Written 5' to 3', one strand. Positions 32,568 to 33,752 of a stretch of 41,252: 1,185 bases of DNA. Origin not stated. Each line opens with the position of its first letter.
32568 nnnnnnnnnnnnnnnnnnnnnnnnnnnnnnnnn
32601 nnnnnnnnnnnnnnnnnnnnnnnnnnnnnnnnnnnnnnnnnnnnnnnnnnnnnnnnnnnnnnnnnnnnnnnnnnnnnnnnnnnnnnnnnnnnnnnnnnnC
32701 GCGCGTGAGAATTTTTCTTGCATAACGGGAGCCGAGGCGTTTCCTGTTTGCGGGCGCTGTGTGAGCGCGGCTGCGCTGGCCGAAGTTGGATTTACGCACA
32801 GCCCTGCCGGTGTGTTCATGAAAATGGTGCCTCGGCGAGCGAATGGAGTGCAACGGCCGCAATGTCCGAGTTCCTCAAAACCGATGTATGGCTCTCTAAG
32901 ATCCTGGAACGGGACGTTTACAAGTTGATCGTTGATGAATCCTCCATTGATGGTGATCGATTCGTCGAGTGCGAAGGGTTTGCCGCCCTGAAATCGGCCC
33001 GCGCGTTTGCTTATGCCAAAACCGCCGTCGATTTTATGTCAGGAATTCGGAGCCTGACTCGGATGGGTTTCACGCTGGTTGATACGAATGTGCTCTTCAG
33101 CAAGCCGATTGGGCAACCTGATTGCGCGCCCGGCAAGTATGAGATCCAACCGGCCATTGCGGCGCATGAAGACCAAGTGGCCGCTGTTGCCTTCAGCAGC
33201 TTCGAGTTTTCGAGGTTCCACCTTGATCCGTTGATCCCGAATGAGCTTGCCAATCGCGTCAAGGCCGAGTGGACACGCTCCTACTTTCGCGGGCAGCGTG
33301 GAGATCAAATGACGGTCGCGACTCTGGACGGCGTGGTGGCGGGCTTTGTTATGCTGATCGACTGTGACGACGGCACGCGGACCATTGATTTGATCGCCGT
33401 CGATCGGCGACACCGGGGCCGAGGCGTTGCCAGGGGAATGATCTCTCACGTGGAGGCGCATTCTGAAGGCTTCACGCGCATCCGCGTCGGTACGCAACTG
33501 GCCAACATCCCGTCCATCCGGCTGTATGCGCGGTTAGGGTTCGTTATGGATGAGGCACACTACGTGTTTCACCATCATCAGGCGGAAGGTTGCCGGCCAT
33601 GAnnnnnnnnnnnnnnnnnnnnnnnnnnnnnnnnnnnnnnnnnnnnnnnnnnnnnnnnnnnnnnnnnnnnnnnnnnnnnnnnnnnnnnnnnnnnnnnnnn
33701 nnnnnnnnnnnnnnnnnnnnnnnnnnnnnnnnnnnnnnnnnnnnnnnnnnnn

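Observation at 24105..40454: Large nonulosonic-acid (pseudaminic/legionaminic-like) glycan island with an unusually rich tailoring set and no export machinery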

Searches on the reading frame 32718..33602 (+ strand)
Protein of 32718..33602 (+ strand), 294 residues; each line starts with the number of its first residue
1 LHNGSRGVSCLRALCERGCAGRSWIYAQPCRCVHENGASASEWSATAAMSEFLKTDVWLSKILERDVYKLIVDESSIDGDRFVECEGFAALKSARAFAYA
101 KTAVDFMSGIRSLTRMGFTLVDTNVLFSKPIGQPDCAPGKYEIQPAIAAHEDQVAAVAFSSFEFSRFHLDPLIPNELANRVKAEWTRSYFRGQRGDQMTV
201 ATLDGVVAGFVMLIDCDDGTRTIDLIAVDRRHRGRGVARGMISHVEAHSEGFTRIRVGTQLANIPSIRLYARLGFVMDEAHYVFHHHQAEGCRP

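Call 3: search_protein_families(library=pfam, proteins=[window:32718-33602:+])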
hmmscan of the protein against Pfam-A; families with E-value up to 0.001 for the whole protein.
window:32718-33602:+ (294 aa): 5 families
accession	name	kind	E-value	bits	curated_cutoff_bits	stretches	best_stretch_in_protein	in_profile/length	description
PF00583.31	Acetyltransf_1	-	4.1e-16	59.7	20.7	1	190-275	24-116/116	Acetyltransferase (GNAT) family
PF13508.13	Acetyltransf_7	-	1.3e-11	45.1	27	1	196-276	3-83/84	Acetyltransferase (GNAT) domain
PF13673.13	Acetyltransf_10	-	8.1e-08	32.7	23.6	1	181-285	17-117/128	Acetyltransferase (GNAT) domain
PF13302.13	Acetyltransf_3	-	1.9e-05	25.8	25.4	1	151-276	12-138/138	Acetyltransferase (GNAT) domain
PF08445.16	FR47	-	0.00078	19.8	22.1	0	223-281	24-83/86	FR47-like protein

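Call 5: search_protein_families(library=ncbifam, proteins=[window:32718-33602:+], max_evalue=0.00001)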
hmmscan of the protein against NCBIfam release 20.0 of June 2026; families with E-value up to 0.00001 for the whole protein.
window:32718-33602:+ (294 aa): 4 families
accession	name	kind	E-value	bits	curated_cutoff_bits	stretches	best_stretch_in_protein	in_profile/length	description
NF008212.0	PRK10975.1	equivalog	1.1e-21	77.7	219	1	54-284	8-229/232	dTDP-4-amino-4,6-dideoxy-D-galactose acyltransferase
TIGR02382.1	wecD_rffC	equivalog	1.7e-16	60.4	195.1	1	100-282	3-187/191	dTDP-4-amino-4,6-dideoxy-D-galactose acyltransferase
NF000358.1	sat2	exception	2.9e-07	30.5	360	1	201-278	64-143/174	streptothricin N-acetyltransferase Sat2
TIGR01575.1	rimI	equivalog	1.5e-06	28.4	86.4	1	184-287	17-124/132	ribosomal protein S18-alanine N-acetyltransferase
